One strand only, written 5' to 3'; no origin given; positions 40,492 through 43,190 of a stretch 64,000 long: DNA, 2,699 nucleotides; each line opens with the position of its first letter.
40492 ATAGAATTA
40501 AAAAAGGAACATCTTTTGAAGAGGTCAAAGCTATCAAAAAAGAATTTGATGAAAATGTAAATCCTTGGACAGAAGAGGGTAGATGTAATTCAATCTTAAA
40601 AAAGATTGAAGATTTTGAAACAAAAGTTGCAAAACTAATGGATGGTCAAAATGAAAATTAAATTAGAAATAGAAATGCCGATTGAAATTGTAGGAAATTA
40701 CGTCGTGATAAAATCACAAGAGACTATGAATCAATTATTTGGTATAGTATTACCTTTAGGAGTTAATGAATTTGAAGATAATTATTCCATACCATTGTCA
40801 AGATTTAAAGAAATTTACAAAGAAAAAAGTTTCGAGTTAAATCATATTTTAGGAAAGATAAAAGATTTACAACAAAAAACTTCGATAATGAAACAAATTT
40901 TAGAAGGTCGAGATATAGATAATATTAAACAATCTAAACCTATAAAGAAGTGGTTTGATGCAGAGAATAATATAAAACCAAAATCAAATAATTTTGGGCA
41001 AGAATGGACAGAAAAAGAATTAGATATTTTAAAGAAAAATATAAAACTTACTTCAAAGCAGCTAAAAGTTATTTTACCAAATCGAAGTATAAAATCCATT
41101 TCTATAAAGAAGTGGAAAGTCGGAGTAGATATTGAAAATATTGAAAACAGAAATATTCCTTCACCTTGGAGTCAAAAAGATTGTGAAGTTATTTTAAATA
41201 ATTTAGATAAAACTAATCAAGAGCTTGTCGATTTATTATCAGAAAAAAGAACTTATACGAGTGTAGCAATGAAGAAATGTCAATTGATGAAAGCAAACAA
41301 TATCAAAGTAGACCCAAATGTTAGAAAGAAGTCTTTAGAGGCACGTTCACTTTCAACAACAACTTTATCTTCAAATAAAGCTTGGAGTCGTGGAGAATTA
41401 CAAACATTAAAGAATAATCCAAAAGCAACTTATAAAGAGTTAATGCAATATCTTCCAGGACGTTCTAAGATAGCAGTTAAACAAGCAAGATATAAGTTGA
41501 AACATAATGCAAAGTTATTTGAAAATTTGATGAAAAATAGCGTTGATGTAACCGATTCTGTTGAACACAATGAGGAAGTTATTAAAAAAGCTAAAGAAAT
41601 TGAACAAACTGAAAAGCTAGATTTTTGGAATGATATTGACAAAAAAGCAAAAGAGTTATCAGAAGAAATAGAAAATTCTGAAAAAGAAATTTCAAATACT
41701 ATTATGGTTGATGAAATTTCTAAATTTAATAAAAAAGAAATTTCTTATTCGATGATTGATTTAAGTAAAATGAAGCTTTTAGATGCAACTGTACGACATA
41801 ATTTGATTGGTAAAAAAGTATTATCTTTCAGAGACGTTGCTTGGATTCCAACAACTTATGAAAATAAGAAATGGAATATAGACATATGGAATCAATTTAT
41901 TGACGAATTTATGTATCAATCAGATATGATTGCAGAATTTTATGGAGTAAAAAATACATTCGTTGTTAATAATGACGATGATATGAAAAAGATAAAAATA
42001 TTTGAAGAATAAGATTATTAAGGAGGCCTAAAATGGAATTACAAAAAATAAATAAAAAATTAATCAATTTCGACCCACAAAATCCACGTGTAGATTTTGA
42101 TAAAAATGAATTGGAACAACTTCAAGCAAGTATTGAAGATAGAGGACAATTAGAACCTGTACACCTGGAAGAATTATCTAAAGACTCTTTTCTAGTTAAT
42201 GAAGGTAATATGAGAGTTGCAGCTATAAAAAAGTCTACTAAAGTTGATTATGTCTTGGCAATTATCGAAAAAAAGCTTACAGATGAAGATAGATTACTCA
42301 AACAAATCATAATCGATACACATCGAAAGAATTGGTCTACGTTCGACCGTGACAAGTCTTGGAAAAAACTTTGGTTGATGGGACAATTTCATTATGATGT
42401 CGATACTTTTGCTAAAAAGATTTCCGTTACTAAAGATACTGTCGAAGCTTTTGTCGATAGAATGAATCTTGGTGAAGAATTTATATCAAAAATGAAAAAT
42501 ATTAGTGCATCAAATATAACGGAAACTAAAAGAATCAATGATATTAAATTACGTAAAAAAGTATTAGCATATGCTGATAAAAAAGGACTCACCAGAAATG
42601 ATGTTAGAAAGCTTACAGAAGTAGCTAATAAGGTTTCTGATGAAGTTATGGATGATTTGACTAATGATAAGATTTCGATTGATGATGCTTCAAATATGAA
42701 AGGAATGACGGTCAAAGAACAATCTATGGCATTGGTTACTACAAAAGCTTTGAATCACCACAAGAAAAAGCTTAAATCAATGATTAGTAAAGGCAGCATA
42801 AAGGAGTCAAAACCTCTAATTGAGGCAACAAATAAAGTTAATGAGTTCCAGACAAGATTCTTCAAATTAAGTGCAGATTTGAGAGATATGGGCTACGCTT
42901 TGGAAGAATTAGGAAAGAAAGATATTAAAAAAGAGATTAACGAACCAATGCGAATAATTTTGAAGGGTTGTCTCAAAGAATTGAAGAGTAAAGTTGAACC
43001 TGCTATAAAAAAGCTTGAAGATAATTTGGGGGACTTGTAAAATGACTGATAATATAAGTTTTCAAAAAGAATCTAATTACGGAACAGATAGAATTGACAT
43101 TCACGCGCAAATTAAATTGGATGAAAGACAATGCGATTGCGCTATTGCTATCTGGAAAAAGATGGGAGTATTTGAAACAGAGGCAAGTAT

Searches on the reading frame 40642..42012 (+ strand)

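Call 13: search_protein_families(library=phrogs, proteins=[window:40642-42012:+], max_evalue=0.001)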
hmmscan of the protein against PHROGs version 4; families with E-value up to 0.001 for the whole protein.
window:40642-42012:+ (456 aa): 1 family
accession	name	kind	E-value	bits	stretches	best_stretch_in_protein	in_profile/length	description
phrog_11013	-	unknown function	7.3e-05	23.6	0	174-225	31-81/87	-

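Call 85: search_protein_families(library=pfam, proteins=[window:40642-42012:+], max_evalue=0.01)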
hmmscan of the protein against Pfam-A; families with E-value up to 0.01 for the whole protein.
window:40642-42012:+ (456 aa): 0 families

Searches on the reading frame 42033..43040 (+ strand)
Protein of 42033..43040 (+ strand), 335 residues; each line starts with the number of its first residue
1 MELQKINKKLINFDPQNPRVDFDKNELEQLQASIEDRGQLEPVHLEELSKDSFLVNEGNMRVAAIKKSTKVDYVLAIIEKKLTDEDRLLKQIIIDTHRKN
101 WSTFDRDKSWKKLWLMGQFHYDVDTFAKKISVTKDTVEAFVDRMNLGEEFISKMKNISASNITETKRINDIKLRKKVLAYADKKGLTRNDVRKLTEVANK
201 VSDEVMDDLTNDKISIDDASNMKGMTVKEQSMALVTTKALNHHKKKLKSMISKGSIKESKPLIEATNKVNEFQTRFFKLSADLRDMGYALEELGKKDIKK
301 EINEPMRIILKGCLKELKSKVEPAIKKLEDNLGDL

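Call 13: search_protein_families(library=phrogs, proteins=[window:42033-43040:+], max_evalue=0.001)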
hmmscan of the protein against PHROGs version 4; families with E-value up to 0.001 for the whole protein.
window:42033-43040:+ (335 aa): 5 families
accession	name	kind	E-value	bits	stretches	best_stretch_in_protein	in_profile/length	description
phrog_4715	-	DNA, RNA and nucleotide metabolism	2.1e-13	50.5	1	4-273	148-408/630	ParB-like partition protein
phrog_1033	-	DNA, RNA and nucleotide metabolism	6.2e-11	43.7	1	17-291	48-270/334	ParB-like partition protein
phrog_3264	-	DNA, RNA and nucleotide metabolism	3.4e-08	34.5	1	2-261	48-297/337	ParB-like partition protein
phrog_18726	-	unknown function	2.3e-06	27.6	1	1-65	1-64/572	-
phrog_723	-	DNA, RNA and nucleotide metabolism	0.0003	21.6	1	14-75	24-82/223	ParB-like partition protein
